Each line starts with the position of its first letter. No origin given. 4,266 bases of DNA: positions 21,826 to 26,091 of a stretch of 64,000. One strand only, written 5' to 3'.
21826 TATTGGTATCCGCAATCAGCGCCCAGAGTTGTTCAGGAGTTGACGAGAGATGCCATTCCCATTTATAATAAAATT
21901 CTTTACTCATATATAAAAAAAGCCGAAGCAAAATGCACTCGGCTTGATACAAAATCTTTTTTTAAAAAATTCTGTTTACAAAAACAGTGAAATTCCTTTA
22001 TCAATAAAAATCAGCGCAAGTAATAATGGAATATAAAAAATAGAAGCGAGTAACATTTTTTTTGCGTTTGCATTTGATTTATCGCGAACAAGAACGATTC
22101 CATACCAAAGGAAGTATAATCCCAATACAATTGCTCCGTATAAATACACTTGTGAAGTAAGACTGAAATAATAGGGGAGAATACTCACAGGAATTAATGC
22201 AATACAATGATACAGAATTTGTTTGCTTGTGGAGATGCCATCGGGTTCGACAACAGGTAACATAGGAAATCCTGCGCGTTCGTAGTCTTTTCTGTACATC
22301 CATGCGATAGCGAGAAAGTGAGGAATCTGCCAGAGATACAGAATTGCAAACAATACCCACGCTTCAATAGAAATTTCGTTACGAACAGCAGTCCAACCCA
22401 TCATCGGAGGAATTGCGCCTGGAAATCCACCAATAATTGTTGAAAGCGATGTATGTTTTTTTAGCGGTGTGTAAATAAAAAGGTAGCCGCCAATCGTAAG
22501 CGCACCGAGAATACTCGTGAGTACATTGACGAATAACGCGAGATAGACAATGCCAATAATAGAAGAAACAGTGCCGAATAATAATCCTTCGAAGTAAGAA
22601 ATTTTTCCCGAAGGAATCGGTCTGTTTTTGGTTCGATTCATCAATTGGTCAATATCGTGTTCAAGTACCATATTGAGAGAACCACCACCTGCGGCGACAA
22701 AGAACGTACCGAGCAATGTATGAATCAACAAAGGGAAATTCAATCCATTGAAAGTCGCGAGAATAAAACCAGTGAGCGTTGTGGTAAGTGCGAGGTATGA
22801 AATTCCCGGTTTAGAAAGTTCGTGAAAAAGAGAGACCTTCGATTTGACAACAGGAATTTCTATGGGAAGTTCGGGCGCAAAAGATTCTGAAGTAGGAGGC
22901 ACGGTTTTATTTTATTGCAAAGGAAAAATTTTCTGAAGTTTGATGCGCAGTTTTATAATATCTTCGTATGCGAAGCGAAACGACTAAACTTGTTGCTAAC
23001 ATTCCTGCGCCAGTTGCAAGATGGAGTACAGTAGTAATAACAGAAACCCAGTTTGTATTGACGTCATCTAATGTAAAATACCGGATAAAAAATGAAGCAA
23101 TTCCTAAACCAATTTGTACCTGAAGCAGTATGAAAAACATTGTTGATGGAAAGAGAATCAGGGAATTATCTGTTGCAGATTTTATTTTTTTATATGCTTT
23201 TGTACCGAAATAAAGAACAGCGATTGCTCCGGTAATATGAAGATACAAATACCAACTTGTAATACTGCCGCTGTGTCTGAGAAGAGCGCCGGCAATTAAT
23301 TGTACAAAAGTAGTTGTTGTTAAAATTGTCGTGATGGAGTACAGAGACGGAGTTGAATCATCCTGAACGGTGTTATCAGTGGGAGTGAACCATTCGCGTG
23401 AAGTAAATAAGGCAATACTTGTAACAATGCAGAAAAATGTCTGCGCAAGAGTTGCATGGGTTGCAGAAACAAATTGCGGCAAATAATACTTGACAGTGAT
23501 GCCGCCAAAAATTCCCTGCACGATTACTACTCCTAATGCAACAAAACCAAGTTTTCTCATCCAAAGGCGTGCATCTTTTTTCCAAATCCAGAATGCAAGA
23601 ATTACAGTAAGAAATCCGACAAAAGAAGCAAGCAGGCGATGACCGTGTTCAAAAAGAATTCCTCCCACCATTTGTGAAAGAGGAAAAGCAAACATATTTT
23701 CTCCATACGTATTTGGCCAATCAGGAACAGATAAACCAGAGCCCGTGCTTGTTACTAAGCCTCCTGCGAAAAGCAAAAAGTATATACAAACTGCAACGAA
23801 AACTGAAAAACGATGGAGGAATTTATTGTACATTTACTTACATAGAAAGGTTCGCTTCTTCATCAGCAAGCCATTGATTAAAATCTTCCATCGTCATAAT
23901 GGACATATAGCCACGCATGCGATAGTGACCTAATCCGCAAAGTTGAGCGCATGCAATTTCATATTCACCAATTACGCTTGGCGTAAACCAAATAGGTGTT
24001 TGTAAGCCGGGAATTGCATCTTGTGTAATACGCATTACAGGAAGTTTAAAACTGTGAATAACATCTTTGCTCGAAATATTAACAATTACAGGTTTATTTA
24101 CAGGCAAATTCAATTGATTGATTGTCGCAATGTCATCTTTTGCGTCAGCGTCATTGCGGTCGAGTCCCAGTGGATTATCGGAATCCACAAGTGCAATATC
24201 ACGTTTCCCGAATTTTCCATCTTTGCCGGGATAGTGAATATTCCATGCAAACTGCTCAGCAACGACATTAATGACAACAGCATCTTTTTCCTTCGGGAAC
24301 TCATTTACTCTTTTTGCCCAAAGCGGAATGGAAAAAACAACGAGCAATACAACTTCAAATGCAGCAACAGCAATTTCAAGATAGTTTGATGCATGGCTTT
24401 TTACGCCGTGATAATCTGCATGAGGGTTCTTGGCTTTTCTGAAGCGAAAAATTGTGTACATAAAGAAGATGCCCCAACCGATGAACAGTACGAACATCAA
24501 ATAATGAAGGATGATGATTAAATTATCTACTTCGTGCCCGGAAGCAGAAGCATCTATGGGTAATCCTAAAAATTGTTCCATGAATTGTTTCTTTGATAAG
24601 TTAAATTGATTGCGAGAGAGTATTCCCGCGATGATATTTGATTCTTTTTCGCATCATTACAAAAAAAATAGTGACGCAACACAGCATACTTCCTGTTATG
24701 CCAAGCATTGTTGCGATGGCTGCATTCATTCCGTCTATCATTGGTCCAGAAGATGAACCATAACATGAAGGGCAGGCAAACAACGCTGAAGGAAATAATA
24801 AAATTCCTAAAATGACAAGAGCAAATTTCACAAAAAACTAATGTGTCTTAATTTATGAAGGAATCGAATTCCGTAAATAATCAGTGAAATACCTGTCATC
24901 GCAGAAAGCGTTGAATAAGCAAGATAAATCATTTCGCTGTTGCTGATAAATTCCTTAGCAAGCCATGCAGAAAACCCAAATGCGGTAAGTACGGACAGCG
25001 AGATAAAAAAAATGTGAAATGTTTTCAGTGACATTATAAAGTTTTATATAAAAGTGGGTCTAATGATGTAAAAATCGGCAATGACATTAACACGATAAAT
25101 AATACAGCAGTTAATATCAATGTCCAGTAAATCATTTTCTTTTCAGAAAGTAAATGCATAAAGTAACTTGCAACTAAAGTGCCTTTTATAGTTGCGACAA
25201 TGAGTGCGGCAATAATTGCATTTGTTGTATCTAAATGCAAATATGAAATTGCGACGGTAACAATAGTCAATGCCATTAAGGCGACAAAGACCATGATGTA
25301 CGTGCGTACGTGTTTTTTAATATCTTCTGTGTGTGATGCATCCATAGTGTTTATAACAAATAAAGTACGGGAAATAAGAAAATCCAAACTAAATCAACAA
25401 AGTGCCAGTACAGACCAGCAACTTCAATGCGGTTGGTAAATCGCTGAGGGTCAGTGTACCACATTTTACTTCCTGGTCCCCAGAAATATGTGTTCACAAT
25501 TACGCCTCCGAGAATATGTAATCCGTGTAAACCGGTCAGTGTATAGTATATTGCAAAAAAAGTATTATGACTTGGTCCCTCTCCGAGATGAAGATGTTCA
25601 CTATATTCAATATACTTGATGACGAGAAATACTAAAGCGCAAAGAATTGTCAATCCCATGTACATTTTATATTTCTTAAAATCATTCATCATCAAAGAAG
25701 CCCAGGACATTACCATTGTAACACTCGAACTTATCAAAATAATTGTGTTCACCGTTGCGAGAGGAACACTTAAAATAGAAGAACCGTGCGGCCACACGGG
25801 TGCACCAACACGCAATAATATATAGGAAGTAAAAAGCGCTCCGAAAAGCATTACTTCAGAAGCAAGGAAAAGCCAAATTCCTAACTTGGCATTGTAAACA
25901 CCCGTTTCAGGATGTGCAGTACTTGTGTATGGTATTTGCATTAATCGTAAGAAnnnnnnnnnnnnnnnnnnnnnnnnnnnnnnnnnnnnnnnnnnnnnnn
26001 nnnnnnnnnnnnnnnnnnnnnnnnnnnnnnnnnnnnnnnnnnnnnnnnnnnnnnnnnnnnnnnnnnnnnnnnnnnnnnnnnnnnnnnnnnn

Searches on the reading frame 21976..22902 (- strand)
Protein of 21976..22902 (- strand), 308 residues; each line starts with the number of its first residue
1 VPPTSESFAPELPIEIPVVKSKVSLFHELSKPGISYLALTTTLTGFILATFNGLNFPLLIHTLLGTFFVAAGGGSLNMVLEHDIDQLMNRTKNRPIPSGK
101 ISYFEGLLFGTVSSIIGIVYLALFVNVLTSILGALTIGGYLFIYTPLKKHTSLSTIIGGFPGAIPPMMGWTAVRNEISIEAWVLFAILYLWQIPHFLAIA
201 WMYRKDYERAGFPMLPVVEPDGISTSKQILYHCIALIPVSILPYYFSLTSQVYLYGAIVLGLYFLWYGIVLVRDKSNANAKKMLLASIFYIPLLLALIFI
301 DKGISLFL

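Call 3: search_protein_families(library=pfam, proteins=[window:21976-22902:-], max_evalue=0.1)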
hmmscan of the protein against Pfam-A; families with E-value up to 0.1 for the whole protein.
window:21976-22902:- (308 aa): 2 families
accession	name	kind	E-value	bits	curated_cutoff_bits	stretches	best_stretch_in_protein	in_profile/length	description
PF01040.23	UbiA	-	8.3e-62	209.2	34.2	1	39-284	2-244/250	UbiA prenyltransferase family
PF10954.13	DUF2755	-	0.089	13.4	25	0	71-127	36-93/100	Protein of unknown function (DUF2755)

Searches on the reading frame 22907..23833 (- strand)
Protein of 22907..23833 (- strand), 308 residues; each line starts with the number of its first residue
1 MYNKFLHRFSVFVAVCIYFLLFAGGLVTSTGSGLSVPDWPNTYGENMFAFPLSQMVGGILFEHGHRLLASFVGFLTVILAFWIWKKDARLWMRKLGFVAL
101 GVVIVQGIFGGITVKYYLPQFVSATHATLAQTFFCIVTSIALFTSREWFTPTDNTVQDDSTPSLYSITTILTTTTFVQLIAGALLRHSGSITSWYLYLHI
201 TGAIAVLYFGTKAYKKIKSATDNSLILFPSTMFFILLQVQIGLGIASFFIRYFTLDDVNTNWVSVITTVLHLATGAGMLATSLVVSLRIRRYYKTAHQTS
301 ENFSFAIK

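Call 3: search_protein_families(library=pfam, proteins=[window:22907-23833:-], max_evalue=0.1)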
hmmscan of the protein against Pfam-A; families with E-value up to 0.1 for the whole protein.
window:22907-23833:- (308 aa): 1 family
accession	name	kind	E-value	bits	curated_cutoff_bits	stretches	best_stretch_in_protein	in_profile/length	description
PF02628.20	COX15-CtaA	-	1.8e-23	83.5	29.9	1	8-189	2-208/322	Cytochrome oxidase assembly protein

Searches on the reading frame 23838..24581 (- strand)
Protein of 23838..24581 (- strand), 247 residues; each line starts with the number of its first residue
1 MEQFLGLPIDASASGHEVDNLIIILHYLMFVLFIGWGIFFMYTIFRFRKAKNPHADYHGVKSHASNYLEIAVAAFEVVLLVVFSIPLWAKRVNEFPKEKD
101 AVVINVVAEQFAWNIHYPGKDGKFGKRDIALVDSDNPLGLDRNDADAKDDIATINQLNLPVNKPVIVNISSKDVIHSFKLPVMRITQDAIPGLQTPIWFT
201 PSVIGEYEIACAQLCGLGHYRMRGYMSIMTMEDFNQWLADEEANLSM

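Call 3: search_protein_families(library=pfam, proteins=[window:23838-24581:-], max_evalue=0.1)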
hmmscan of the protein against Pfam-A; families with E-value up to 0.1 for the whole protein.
window:23838-24581:- (247 aa): 3 families
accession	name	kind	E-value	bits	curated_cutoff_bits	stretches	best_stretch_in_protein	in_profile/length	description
PF00116.26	COX2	-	1.2e-12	48.3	22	1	143-222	35-113/120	Cytochrome C oxidase subunit II, periplasmic domain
PF13473.12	Cupredoxin_1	-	0.00074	19.9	27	1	148-212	28-93/104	Cupredoxin-like domain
PF02790.20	COX2_TM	-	0.036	14.7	22.8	1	5-86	6-84/88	Cytochrome C oxidase subunit II, transmembrane domain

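Call 7: search_protein_families(library=ncbifam, proteins=[window:23838-24581:-], max_evalue=0.1)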
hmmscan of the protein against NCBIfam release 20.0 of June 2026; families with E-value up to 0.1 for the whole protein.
window:23838-24581:- (247 aa): 8 families
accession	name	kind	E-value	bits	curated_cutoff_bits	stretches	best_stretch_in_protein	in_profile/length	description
TIGR02866.1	CoxB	equivalog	1.8e-42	145.2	147.7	1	17-238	8-201/202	cytochrome c oxidase subunit II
NF050117.1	aa3_CtaC_Actin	exception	6.4e-26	91.1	250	1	6-239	25-243/244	aa3-type cytochrome oxidase subunit II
TIGR01432.1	QOXA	equivalog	8.6e-19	67.8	240.95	2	148-239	133-224/227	cytochrome aa3 quinol oxidase subunit II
TIGR01433.1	CyoA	equivalog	1.6e-18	66.9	266.2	2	149-240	133-224/226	ubiquinol oxidase subunit II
NF007816.0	PRK10525.1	equivalog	3.3e-16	59.3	511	2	150-240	146-237/318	cytochrome o ubiquinol oxidase subunit II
TIGR04246.1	nitrous_NosZ_Gp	equivalog_domain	0.00018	20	625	1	171-228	519-576/578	Sec-dependent nitrous-oxide reductase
NF041074.2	quin_ox_SoxA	equivalog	0.00038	20.3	110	1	161-227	83-152/154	proton pump complex quinol oxidase subunit SoxA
NF052460.1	L-NosZ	equivalog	0.073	11.6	700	0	192-227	442-477/480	clade III lactonase-type nitrous-oxide reductase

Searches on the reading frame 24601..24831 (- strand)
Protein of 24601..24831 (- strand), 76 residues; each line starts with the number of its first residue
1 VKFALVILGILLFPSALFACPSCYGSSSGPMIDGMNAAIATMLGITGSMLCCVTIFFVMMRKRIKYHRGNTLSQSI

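Call 3: search_protein_families(library=pfam, proteins=[window:24601-24831:-], max_evalue=0.1)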
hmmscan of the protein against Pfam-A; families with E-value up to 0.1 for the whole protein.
window:24601-24831:- (76 aa): 1 family
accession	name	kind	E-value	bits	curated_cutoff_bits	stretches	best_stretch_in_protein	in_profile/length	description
PF21314.2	TM_ErbB1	-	0.026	14.7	27.1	1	40-65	4-29/36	Epidermal growth factor receptor transmembrane-juxtamembrane segment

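Call 7: search_protein_families(library=ncbifam, proteins=[window:24601-24831:-], max_evalue=0.1)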
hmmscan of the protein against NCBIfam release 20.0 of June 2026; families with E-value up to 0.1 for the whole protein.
window:24601-24831:- (76 aa): 1 family
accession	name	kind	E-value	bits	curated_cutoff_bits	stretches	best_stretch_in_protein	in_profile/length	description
NF041560.1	T6SS_Burk_ExIF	subfamily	0.079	12.6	90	1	2-67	130-189/234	putative type VI secretion system effector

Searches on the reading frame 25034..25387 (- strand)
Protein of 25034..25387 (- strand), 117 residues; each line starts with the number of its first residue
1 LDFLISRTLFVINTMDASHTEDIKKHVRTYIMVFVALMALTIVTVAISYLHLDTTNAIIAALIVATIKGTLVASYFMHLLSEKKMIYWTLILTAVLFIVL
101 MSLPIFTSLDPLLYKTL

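Call 3: search_protein_families(library=pfam, proteins=[window:25034-25387:-], max_evalue=0.1)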
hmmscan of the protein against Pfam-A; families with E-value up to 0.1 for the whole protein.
window:25034-25387:- (117 aa): 6 families
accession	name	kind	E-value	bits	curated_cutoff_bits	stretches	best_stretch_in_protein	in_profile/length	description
PF03626.19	COX4_pro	-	4.6e-13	49.8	28.9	1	31-100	1-70/72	Prokaryotic Cytochrome C oxidase subunit IV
PF07690.21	MFS_1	-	0.003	17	33.4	1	31-106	3-291/347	Major Facilitator Superfamily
PF01925.25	TauE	-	0.021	14.9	32.6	1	25-96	165-233/237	Sulfite exporter TauE/SafE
PF12670.12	DUF3792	-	0.026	15.1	31.3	1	31-106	11-85/115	Protein of unknown function (DUF3792)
PF17555.7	TssN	-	0.05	13.4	30.3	1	12-103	16-109/274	Type VI secretion system, TssN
PF06781.17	CrgA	-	0.073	13.7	24.8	1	17-56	22-61/89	Cell division protein CrgA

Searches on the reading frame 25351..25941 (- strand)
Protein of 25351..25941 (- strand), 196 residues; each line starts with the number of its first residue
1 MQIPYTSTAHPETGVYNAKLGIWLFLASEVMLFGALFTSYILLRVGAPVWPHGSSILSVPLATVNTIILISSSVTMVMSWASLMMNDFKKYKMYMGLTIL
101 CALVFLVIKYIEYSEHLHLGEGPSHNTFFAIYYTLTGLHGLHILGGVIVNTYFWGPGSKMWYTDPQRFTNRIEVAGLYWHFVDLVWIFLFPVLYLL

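Call 3: search_protein_families(library=pfam, proteins=[window:25351-25941:-], max_evalue=0.1)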
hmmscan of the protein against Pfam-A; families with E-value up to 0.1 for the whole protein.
window:25351-25941:- (196 aa): 1 family
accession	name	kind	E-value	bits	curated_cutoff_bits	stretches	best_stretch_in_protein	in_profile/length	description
PF00510.24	COX3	-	8.7e-23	81.9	23.8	1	16-195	74-255/258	Cytochrome c oxidase subunit III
